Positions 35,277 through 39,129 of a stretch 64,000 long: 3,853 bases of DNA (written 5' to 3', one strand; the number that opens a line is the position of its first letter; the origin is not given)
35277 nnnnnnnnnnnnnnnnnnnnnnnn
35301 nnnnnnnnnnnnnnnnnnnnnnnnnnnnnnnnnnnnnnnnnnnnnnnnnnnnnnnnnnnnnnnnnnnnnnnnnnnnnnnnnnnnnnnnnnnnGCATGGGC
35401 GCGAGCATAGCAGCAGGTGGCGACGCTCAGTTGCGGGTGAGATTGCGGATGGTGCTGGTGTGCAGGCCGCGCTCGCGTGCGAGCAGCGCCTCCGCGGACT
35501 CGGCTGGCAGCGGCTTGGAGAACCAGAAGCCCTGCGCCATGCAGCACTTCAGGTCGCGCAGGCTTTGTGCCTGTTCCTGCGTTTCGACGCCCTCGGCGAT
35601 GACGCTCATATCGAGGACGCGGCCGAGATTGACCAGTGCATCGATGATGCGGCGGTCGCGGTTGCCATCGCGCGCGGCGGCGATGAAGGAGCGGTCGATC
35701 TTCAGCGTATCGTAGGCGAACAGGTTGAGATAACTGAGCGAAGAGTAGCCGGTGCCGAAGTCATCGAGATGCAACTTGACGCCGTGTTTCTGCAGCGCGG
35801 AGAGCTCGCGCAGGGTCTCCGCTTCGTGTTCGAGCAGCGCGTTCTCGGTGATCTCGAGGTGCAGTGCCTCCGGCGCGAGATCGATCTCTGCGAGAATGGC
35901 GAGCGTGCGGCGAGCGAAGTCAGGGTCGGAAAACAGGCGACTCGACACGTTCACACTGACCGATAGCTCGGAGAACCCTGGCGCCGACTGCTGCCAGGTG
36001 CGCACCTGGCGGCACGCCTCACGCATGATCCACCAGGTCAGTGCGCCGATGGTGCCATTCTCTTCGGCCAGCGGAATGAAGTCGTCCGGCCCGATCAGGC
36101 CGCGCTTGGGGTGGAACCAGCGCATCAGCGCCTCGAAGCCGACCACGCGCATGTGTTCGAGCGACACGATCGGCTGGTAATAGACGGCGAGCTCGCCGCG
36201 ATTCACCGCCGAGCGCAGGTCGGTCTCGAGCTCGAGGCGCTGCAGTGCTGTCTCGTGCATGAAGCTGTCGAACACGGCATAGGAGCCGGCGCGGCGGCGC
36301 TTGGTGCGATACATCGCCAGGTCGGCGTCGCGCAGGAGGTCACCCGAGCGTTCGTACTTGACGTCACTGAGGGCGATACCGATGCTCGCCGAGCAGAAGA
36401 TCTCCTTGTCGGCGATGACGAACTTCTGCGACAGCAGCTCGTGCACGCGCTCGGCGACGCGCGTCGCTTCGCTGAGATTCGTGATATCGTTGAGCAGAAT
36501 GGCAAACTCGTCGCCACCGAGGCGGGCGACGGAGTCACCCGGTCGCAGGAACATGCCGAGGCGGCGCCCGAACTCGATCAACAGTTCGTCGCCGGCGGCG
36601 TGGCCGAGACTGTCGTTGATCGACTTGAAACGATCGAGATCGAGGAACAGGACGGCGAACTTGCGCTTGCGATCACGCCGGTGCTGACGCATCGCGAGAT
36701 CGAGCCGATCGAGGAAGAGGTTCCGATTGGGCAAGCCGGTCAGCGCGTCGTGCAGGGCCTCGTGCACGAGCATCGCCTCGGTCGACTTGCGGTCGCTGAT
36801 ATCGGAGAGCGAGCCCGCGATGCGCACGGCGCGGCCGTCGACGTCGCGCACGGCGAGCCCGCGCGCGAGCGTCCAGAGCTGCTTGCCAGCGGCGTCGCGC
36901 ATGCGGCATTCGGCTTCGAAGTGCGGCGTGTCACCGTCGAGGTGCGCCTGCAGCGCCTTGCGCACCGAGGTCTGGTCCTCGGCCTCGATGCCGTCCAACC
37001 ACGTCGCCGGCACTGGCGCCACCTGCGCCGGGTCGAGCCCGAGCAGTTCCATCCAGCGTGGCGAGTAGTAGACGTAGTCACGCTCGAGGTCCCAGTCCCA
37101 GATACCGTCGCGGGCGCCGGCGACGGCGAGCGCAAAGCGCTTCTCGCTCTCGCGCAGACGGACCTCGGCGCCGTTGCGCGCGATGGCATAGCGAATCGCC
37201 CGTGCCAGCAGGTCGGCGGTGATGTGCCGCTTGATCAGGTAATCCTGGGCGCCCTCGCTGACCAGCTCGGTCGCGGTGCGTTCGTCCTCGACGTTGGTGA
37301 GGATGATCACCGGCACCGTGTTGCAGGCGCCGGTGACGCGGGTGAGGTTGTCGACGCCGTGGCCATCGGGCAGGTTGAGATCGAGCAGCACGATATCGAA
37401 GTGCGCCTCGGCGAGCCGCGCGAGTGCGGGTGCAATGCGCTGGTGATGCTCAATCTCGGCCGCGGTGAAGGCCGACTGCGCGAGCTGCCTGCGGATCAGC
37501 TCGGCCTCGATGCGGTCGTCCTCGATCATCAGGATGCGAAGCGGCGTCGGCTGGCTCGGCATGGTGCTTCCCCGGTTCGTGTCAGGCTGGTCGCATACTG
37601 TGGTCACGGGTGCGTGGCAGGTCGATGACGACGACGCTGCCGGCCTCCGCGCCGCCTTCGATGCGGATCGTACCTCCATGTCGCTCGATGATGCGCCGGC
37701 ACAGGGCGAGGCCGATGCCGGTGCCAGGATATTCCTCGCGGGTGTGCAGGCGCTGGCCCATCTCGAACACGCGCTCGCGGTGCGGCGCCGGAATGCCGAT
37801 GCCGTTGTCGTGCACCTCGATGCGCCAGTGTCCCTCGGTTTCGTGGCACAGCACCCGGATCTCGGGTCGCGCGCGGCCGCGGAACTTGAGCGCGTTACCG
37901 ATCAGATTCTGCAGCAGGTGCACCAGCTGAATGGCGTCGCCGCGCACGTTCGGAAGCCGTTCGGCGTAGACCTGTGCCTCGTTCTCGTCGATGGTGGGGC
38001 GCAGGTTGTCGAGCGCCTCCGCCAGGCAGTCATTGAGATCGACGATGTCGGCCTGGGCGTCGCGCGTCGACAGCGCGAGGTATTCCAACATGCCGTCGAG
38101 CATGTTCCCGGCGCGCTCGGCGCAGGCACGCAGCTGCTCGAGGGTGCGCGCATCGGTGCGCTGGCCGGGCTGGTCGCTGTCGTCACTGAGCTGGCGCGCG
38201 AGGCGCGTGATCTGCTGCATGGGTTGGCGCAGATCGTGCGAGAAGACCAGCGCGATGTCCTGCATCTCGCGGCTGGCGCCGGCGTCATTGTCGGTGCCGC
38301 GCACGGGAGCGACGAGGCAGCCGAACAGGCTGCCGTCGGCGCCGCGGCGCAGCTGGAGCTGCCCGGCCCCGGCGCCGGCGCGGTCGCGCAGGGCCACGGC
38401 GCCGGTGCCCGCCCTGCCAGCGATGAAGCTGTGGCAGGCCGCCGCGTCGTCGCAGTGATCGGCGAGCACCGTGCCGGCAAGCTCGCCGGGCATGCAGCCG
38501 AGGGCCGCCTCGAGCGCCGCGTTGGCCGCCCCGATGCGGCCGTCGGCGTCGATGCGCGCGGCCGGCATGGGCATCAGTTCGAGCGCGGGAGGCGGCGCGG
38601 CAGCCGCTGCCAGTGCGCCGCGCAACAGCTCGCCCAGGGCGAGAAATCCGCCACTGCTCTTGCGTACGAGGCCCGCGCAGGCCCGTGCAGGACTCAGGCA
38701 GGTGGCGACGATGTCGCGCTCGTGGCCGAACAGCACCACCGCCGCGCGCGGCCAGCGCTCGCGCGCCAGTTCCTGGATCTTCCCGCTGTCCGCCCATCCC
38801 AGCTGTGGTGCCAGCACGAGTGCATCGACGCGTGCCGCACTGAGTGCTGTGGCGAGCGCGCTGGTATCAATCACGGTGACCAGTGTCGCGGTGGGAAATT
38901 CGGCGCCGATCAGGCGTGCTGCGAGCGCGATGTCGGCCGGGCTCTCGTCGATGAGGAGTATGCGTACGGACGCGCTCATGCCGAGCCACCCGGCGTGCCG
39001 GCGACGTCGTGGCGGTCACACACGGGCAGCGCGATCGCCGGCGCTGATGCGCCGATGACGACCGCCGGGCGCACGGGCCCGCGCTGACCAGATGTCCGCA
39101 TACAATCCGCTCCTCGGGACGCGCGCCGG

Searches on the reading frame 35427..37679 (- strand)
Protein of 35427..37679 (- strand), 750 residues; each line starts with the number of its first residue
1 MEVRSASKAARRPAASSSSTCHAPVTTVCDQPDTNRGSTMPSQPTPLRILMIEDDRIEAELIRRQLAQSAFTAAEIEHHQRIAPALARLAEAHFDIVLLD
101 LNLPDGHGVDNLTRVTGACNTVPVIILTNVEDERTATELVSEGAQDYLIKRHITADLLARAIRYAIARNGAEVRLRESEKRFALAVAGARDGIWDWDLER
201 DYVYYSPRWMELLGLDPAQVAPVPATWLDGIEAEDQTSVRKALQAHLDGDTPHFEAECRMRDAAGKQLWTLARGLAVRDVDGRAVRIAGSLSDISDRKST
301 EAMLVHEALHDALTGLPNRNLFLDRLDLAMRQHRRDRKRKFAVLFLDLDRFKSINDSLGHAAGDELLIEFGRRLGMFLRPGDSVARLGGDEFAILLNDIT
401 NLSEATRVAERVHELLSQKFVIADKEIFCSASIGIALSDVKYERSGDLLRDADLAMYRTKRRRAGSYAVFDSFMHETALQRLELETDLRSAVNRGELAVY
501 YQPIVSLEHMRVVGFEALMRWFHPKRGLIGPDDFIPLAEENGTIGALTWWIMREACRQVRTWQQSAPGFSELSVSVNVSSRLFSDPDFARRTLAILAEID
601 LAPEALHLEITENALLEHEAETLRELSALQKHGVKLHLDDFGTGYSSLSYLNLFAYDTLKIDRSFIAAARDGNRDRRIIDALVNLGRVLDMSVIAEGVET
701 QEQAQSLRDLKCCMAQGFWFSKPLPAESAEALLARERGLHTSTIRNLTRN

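Call 13: search_protein_families(library=ncbifam, proteins=[window:35427-37679:-], max_evalue=0.00001)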
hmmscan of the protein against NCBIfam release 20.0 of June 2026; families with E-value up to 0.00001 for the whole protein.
window:35427-37679:- (750 aa): 87 families (the best 25 are shown)
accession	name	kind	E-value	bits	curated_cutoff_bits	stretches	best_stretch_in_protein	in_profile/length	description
NF053781.1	cdiGMPphdstlr2612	equivalog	4.8e-145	485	1600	2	304-734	836-1266/1268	Tlr1612 family c-di-GMP phosphodiesterase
NF045675.1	PhdiestaseDibA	equivalog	1.7e-139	466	980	1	271-728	166-620/623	phosphodiesterase DibA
NF007474.0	PRK10060.1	equivalog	5.1e-107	358.7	782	1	250-737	179-658/663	cyclic di-GMP phosphodiesterase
NF008467.0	PRK11359.1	equivalog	5e-105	352.2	857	1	309-730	377-789/800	oxygen-sensing cyclic-di-GMP phosphodiesterase DosP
NF052458.1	PhdiestGepA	equivalog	1.4e-100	337.7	1200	1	304-727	421-835/840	phosphodiesterase GepA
NF007298.0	PRK09776.1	equivalog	1.9e-89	300.9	1135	2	304-726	680-1099/1111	diguanylate cyclase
NF008807.1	PRK11829.1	equivalog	6.2e-77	259.2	733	1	312-731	246-660/670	biofilm formation regulator HmsP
NF052596.1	RR_EAL_PvrR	equivalog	5.6e-55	186.6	580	1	484-737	143-393/398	response regulator cyclic di-GMP phosphodiesterase PvrR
NF007839.0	PRK10551.1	equivalog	1.1e-53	182.6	461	1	481-731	261-508/518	cyclic di-GMP phosphodiesterase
NF007423.1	PRK09966.1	equivalog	2e-53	181.7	325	1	299-460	230-390/390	diguanylate cyclase DgcN/YfiN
NF007135.0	PRK09581.1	equivalog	2.9e-42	145.1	474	2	305-462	289-447/457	PleD family two-component system response regulator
TIGR00254.1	GGDEF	domain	3.3e-39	134.3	37.4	1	306-468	3-165/168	diguanylate cyclase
NF045673.1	c-di-GMPRcptLapD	equivalog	1e-38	133.1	1020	1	303-725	231-646/647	cyclic di-GMP receptor LapD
NF047654.1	DiguCycDgcRLepto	equivalog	1.7e-37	129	500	2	298-461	123-287/295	diguanylate cyclase DgcR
NF038266.1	diguan_SiaD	equivalog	9e-33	113.7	290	1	292-462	73-247/252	biofilm regulation diguanylate cyclase SiaD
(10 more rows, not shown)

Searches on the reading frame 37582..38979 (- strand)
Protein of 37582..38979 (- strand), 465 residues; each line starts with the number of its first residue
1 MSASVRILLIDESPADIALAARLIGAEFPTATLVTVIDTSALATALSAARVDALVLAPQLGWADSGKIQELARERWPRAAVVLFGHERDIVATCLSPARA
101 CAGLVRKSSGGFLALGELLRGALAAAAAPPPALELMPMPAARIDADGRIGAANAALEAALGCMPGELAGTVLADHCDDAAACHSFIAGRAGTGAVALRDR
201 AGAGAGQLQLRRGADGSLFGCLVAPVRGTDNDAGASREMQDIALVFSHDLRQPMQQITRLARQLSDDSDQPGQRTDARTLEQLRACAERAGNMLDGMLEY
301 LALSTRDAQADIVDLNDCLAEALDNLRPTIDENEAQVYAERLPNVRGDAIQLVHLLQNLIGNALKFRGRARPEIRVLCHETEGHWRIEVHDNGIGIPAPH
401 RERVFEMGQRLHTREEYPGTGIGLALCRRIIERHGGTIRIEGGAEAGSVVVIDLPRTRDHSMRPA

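Call 40: search_protein_families(library=pfam, proteins=[window:37582-38979:-], max_evalue=0.00001)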
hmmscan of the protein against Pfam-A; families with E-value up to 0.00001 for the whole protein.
window:37582-38979:- (465 aa): 1 family
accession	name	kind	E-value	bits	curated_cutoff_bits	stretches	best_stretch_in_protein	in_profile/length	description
PF02518.31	HATPase_c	-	6.5e-26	91.4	26.4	1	347-457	1-110/111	Histidine kinase-, DNA gyrase B-, and HSP90-like ATPase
